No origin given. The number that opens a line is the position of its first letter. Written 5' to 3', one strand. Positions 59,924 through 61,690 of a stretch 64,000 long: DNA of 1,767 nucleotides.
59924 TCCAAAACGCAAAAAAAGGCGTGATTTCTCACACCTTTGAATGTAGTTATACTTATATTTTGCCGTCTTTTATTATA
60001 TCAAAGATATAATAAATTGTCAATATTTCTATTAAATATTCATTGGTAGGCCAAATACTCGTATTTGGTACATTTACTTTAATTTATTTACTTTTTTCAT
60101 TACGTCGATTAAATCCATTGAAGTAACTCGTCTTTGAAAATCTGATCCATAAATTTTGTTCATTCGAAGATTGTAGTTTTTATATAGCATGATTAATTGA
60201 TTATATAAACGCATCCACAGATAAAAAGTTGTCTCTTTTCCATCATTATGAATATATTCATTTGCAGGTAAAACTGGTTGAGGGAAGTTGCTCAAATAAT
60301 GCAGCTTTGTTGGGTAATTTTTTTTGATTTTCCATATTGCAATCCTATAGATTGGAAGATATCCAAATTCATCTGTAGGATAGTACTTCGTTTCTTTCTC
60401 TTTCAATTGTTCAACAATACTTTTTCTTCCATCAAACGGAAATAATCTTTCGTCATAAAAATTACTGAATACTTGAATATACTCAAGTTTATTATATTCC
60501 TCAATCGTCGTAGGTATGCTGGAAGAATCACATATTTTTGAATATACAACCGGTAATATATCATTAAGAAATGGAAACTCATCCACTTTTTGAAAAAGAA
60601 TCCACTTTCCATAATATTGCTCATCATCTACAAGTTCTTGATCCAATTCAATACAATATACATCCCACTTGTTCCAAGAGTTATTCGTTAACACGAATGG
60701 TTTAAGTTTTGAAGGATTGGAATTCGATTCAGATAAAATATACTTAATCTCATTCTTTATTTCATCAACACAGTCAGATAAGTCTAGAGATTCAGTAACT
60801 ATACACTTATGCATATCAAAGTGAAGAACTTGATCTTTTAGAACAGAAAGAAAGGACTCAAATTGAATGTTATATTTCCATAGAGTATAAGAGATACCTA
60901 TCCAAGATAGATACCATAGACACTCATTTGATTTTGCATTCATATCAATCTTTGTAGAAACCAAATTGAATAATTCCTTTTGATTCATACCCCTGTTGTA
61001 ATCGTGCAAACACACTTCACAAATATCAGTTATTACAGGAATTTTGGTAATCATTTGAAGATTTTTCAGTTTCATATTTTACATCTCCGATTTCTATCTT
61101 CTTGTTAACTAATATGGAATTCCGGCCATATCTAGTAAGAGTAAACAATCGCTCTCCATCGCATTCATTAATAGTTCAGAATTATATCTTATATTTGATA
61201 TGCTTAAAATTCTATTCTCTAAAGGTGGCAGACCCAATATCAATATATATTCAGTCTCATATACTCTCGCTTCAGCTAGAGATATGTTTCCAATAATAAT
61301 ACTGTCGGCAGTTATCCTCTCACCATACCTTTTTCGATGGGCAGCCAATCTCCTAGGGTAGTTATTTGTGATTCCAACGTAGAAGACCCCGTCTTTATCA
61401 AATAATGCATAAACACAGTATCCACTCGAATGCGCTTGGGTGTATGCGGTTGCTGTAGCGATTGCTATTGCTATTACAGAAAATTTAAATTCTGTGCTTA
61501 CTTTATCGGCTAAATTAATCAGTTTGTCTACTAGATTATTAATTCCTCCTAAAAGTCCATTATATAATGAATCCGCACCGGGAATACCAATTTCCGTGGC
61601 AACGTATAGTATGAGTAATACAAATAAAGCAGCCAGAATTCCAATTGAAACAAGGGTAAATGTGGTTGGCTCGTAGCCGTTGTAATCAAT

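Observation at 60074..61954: Orphan RHS C-terminal toxin module (GIY-YIG nuclease) with a candidate immunity gene, directly abutting an IS3 element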

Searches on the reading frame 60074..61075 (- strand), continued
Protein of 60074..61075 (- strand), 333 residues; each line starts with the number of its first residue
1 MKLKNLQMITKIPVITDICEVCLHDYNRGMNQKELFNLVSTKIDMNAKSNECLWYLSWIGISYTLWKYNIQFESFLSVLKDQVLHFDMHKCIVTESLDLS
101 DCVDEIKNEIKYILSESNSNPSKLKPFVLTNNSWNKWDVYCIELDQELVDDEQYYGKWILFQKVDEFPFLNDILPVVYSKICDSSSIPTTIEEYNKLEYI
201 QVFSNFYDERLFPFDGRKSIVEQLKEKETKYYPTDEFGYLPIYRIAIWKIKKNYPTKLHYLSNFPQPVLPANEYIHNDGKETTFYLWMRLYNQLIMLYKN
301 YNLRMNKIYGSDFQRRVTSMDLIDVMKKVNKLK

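Call 66: fold_search(model_id=the predicted structure, library=pdb)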
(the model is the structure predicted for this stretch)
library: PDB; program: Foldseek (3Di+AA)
matches with E <= 10: 172; with E <= 0.001: 0
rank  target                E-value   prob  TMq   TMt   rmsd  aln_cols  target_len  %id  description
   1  3oml                  5.2e-01  0.16  0.09  0.06   7.7        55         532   16  Structure of full-length peroxisomal multifunctional enzyme type 2 from Drosophila melanogaster (released 2011-03-09)
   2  6bkj_D                8.6e-01  0.11  0.14  0.14  10.8       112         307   12  Crystal Structure of Human Calpain-3 Protease Core in Complex with Leupeptin (released 2018-02-07)
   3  7olc_LZ               8.6e-01  0.09  0.14  0.28  15.4       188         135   13  Thermophilic eukaryotic 80S ribosome at idle POST state (released 2022-01-26)
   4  9gro_A                1.1e+00  0.02  0.08  0.06  27.1       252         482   13  Crystal structure of the engineered C-terminal phosphatase domain from Saccharomyces cerevisiae Vip1 in complex with 1 (released 2025-02-26)
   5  6bkj_A                1.4e+00  0.08  0.13  0.14  10.5       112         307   12  Crystal Structure of Human Calpain-3 Protease Core in Complex with Leupeptin (released 2018-02-07)
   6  7qh7_c                1.4e+00  0.05  0.11  0.13  19.8       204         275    9  Cryo-EM structure of the human mtLSU assembly intermediate upon MRM2 depletion - class 4 (released 2022-05-18)
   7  7w7o                  1.7e+00  0.08  0.14  0.14   7.7       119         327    7  The crystal structure of human Calpain-1 protease core in complex with 14a (released 2023-06-07)
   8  9si1                  1.7e+00  0.03  0.10  0.03  18.3       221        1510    7  Mouse otoferlin (216-1931) in the lipid-free Ca2+-bound state, "closed-like" conformation (released 2025-11-05)
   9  6bkj_C                1.8e+00  0.08  0.13  0.14   9.5       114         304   12  Crystal Structure of Human Calpain-3 Protease Core in Complex with Leupeptin (released 2018-02-07)
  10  7r81_b1               1.8e+00  0.05  0.12  0.23  15.7       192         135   12  Structure of the translating Neurospora crassa ribosome arrested by cycloheximide (released 2021-12-01)
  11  4gy5_D                2.1e+00  0.20  0.12  0.24   5.7        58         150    9  Crystal structure of the tandem tudor domain and plant homeodomain of UHRF1 with Histone H3K9me3 (released 2012-11-14)
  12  4m1m_B                2.1e+00  0.02  0.10  0.03  28.6       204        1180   11  Corrected Structure of Mouse P-glycoprotein (released 2013-11-13)
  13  6bgp_B                2.2e+00  0.06  0.13  0.14   9.6       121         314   12  Crystal Structure of Human Calpain-3 Protease Core Mutant-C129A (released 2018-02-07)
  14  5ltw_L                2.3e+00  0.03  0.07  0.18  17.5        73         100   10  Complex of human 14-3-3 sigma CLU1 mutant with phosphorylated heat shock protein B6 (released 2017-02-01)
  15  3ask_D                2.4e+00  0.18  0.12  0.24   5.7        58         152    9  Structure of UHRF1 in complex with histone tail (released 2012-01-25)
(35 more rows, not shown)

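Call 67: search_protein_families(library=pfam, proteins=[L063:3-383:+, L063:396-815:+, L063:893-1747:+, L064:1-921:+, L065:2-184:+, L065:1107-2027:+], max_evalue=0.1)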
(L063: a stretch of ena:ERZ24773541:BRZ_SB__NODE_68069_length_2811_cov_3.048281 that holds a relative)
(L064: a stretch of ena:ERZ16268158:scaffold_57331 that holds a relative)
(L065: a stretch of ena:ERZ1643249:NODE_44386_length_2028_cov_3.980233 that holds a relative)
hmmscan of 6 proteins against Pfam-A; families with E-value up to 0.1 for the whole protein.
L063:3-383:+ (126 aa): 0 families

L063:396-815:+ (139 aa): 2 families
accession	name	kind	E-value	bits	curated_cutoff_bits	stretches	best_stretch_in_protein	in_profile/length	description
PF13315.11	DUF4085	-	4.6e-12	46.5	24.1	1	17-117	92-196/205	Protein of unknown function (DUF4085)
PF03048.19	Herpes_UL92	-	0.014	15.6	21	1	15-71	85-141/191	UL92 family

L063:893-1747:+ (284 aa): 1 family
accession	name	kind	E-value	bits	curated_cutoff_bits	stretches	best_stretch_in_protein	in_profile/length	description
PF17780.6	OCRE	-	0.086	13.3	24.7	0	23-50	12-41/52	OCRE domain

L064:1-921:+ (306 aa): 3 families
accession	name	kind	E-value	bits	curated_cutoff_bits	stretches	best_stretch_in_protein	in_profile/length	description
PF05593.20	RHS_repeat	-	0.005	17.7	22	1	11-28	20-37/38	RHS Repeat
PF17780.6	OCRE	-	0.0095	16.4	24.7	1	46-76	12-44/52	OCRE domain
PF23623.1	GBD_IRG7_N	-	0.068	13.8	27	0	20-71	40-89/95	IRG7 N-terminal galactose binding domain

L065:2-184:+ (60 aa): 1 family
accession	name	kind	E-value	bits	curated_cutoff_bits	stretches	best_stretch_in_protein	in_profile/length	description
PF08068.17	DKCLD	-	0.092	13.3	27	0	5-39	8-42/58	DKCLD (NUC011) domain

L065:1107-2027:+ (307 aa): 2 families
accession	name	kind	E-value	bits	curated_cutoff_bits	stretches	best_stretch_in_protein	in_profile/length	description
PF05593.20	RHS_repeat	-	5.2e-10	39.9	22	2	130-164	4-37/38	RHS Repeat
PF23623.1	GBD_IRG7_N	-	0.056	14.1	27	0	156-201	40-83/95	IRG7 N-terminal galactose binding domain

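Call 79: fold_search(model_id=the predicted structure, library=viral)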
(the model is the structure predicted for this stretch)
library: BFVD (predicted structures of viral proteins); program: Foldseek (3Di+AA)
matches with E <= 10: 243; with E <= 0.001: 0
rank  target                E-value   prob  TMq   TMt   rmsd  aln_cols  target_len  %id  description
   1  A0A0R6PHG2            1.4e-02  0.38  0.15  0.19  14.3       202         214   11  (no name in the UniProt tables at hand)
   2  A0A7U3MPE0            3.3e-02  0.25  0.11  0.20  17.2       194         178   15  (no name in the UniProt tables at hand)
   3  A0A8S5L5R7            1.9e-01  0.10  0.11  0.11  18.7       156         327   14  Integrase [MELD virus sp.]
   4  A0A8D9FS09            4.1e-01  0.07  0.12  0.07  16.2       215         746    9  Uncharacterized protein [uncultured marine phage]
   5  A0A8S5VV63            4.9e-01  0.08  0.11  0.12  16.8       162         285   12  (no name in the UniProt tables at hand)
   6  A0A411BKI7            6.7e-01  0.06  0.12  0.15  21.7       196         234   13  D2 protein [Vibrio phage VspSw_1]
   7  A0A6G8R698            7.1e-01  0.08  0.11  0.05  10.8        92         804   10  Tail fiber protein [Synechococcus phage S-H34]
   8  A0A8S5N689            7.1e-01  0.03  0.09  0.15  25.8       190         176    7  Uncharacterized protein [Siphoviridae sp. ctfWC31]
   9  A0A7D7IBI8            7.1e-01  0.03  0.09  0.12  26.8       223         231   13  (no name in the UniProt tables at hand)
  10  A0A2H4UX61            8.4e-01  0.02  0.09  0.07  18.3       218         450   10  GrBNV_gp83-like protein [Drosophila innubila nudivirus]
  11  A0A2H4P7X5            8.9e-01  0.02  0.11  0.14  25.0       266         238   10  Uncharacterized protein [Pseudomonas phage ventosus]
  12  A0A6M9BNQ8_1          9.9e-01  0.14  0.13  0.06  14.3       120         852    8  Genome polyprotein (Fragment) [Forsythia suspensa picorna-like virus]
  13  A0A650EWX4            9.9e-01  0.02  0.11  0.06  21.3       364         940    9  (no name in the UniProt tables at hand)
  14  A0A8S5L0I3            1.0e+00  0.03  0.10  0.08  32.1       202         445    7  Maturation protein [ssRNA phage SRR6960507_9]
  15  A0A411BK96            1.0e+00  0.02  0.10  0.13  18.3       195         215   12  (no name in the UniProt tables at hand)
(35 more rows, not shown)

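Call 84: search_protein_families(library=padloc, proteins=[window:60074-61075:-], max_evalue=0.01)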
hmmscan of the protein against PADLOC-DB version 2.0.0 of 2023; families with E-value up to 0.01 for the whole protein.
window:60074-61075:- (333 aa): 0 families

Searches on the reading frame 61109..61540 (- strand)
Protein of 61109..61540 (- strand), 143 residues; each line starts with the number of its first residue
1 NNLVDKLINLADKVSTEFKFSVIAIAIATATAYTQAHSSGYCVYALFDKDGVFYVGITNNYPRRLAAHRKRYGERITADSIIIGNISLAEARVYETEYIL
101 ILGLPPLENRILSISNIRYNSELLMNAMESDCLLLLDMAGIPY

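Call 54: search_solved_structures(query=window:61109-61540:-, max_evalue=1, show_alignments=2)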
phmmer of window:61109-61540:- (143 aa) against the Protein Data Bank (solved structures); distinct sequences matched with E-value up to 1: 3.
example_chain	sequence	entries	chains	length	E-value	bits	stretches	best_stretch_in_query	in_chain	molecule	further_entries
1ywl_A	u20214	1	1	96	0.21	14.6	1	40-77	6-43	Hypothetical UPF0213 protein EF2693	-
1zg2_A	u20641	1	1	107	0.25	14.3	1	40-77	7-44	Hypothetical UPF0213 protein BH0048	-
2lwf_A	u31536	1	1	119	0.26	14.3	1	39-84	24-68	Monothiol glutaredoxin-S16, chloroplastic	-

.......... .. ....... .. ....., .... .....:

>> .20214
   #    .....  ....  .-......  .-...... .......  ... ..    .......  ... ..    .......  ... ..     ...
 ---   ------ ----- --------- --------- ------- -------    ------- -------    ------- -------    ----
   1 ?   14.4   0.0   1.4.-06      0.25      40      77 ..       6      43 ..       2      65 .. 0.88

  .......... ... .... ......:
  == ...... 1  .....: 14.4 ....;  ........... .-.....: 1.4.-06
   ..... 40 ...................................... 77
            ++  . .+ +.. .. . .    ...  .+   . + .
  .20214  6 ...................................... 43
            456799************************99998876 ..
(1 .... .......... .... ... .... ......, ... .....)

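Call 91: search_solved_structures(query=A5, max_evalue=1, show_alignments=2)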
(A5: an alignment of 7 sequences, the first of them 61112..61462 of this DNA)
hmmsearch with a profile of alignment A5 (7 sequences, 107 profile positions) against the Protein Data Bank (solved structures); distinct sequences matched with E-value up to 1: 7.
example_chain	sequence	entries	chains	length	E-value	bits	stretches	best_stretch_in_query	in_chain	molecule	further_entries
2lwf_A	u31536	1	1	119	0.021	17.7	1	10-39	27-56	Monothiol glutaredoxin-S16, chloroplastic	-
1yd6_A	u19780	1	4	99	0.035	17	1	12-72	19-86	UvrC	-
1ywl_A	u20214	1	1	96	0.13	15.2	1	5-47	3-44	Hypothetical UPF0213 protein EF2693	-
2wsh_A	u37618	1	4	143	0.15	15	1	10-45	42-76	ENDONUCLEASE II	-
1zg2_A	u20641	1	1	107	0.2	14.6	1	8-45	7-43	Hypothetical UPF0213 protein BH0048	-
7cq2_A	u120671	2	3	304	0.25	14.3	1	3-39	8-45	Structure-specific endonuclease subunit SLX1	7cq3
1mk0_A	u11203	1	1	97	0.96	12.4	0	11-43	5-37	Intron-associated endonuclease 1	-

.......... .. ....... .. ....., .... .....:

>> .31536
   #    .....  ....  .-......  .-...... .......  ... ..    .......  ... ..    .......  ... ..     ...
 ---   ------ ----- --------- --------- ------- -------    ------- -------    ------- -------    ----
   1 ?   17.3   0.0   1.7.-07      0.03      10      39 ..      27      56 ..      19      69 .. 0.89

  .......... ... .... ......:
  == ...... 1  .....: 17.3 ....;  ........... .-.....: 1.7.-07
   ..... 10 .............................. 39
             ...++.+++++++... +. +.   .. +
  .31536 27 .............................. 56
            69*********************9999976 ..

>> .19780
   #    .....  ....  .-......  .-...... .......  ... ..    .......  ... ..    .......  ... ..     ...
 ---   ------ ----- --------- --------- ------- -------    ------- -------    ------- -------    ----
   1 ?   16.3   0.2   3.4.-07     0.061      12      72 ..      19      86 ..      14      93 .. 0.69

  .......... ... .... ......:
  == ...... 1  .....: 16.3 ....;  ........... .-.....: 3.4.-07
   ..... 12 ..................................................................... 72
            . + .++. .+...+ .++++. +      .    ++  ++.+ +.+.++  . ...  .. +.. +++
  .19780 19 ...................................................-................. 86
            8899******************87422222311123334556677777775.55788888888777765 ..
